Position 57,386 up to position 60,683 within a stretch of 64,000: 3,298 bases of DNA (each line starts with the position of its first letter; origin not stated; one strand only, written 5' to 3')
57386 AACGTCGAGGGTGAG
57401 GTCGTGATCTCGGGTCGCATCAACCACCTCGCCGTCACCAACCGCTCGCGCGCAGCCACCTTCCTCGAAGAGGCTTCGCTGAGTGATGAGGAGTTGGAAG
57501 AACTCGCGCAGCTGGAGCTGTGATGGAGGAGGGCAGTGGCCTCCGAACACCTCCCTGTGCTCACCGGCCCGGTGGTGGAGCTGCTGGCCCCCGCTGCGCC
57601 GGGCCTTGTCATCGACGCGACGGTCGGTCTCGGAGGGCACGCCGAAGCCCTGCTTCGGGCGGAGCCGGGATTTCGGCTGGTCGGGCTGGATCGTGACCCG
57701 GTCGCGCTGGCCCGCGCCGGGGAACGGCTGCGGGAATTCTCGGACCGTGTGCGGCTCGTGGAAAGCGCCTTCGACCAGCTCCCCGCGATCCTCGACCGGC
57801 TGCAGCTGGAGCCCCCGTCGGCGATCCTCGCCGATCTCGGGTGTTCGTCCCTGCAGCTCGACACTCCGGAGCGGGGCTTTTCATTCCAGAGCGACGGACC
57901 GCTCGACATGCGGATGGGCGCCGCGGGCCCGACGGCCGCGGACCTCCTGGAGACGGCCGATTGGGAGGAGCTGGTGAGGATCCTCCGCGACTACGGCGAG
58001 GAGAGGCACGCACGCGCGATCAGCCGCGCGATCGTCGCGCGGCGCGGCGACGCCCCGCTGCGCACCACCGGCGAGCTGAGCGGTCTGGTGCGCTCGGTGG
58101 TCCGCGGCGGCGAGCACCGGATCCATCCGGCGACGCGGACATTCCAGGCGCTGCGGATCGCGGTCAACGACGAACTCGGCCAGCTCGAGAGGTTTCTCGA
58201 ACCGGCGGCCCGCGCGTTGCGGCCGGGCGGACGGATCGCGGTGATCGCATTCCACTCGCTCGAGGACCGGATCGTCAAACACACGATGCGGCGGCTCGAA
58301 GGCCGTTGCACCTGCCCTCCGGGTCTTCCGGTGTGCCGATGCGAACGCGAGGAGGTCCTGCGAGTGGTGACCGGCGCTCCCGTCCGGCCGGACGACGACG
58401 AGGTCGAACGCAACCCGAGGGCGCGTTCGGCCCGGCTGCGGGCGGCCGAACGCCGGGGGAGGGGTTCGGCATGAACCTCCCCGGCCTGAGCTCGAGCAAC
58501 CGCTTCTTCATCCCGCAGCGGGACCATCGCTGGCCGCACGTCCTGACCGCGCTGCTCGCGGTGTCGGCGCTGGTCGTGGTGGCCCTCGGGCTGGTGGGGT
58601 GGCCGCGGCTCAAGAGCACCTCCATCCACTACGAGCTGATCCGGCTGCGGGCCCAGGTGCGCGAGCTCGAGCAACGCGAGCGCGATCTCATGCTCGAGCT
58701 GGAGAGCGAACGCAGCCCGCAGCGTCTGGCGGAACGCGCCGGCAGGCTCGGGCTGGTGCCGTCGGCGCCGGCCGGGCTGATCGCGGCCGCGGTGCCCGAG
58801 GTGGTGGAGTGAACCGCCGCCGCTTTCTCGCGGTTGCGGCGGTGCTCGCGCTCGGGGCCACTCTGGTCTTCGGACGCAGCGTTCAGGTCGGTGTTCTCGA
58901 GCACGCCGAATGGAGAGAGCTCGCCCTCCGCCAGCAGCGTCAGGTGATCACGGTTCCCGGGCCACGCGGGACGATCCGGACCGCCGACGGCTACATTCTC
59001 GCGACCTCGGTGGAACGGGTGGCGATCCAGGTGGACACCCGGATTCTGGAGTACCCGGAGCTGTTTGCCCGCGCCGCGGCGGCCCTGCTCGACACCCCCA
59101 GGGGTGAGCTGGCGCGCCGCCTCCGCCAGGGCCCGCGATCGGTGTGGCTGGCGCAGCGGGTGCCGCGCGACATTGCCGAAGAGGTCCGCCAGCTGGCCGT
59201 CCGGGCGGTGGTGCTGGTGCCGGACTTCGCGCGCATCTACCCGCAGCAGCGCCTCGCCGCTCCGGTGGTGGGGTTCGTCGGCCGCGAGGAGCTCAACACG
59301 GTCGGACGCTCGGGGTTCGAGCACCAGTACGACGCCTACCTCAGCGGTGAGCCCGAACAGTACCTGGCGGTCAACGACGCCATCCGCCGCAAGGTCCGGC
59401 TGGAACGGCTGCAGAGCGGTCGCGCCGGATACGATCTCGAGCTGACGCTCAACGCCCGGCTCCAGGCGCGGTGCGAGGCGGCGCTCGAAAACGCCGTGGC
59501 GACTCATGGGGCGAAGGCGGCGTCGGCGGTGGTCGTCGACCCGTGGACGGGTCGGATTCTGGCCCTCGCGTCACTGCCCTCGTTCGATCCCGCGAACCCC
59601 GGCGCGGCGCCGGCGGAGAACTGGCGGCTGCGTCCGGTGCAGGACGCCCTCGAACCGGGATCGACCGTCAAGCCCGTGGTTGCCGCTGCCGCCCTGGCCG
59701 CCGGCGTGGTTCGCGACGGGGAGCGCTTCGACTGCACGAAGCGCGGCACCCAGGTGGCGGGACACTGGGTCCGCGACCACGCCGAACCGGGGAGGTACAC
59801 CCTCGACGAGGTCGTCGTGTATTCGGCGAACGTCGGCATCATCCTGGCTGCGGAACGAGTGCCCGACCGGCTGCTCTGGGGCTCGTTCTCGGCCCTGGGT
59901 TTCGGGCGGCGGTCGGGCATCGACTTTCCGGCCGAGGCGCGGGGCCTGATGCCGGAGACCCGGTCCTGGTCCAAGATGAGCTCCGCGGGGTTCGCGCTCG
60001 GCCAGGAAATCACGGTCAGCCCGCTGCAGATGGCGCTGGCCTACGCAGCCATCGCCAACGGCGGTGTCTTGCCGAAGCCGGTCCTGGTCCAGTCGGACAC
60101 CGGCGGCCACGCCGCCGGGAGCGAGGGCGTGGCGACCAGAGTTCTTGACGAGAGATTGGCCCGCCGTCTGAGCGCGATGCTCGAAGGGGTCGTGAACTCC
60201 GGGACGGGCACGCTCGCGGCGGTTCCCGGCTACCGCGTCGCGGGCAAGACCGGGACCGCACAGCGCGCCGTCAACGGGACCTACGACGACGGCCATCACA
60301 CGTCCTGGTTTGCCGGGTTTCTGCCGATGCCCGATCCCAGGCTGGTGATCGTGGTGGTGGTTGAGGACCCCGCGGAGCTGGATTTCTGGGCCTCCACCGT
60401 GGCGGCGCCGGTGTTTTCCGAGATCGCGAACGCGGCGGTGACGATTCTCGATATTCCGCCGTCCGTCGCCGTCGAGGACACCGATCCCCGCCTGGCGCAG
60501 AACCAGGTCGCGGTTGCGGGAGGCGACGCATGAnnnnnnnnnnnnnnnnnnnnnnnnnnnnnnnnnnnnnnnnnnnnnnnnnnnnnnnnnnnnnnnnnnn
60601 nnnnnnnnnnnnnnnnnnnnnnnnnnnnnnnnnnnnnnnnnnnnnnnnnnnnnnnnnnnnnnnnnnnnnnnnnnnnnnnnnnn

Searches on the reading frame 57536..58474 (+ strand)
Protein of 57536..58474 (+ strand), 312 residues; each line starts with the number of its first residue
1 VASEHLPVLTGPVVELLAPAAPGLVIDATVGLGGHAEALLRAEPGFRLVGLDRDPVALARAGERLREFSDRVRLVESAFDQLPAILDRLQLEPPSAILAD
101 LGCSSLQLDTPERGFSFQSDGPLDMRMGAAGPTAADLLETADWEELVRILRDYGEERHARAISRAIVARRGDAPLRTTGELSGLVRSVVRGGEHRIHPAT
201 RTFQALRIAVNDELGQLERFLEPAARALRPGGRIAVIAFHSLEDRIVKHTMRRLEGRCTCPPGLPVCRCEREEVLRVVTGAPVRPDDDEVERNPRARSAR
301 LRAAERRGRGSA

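Call 34: search_protein_families(library=pfam, proteins=[window:57536-58474:+], max_evalue=0.0001)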
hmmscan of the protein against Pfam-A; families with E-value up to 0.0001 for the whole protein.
window:57536-58474:+ (312 aa): 2 families
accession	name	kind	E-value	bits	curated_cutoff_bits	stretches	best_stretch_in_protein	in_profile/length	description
PF01795.25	Methyltransf_5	-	1.2e-105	353.9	27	1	3-306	2-308/309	MraW methylase family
PF13649.12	Methyltransf_25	-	2.1e-05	25.5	27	0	25-84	1-60/97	Methyltransferase domain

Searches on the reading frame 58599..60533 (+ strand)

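Call 34: search_protein_families(library=pfam, proteins=[window:58599-60533:+], max_evalue=0.0001)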
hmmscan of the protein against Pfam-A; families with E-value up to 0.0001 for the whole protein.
window:58599-60533:+ (644 aa): 3 families
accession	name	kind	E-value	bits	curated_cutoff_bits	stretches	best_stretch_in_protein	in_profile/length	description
PF00905.27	Transpeptidase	-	1.8e-67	228.1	22.1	1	309-610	2-298/299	Penicillin binding protein transpeptidase domain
PF03717.20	PBP_dimer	-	2.3e-10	41.6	24.4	1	119-254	2-164/180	Penicillin-binding Protein dimerisation domain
PF21922.1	PBP_dimer_2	-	2.5e-05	24.9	27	0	210-255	23-64/83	Penicillin binding protein A dimerisation domain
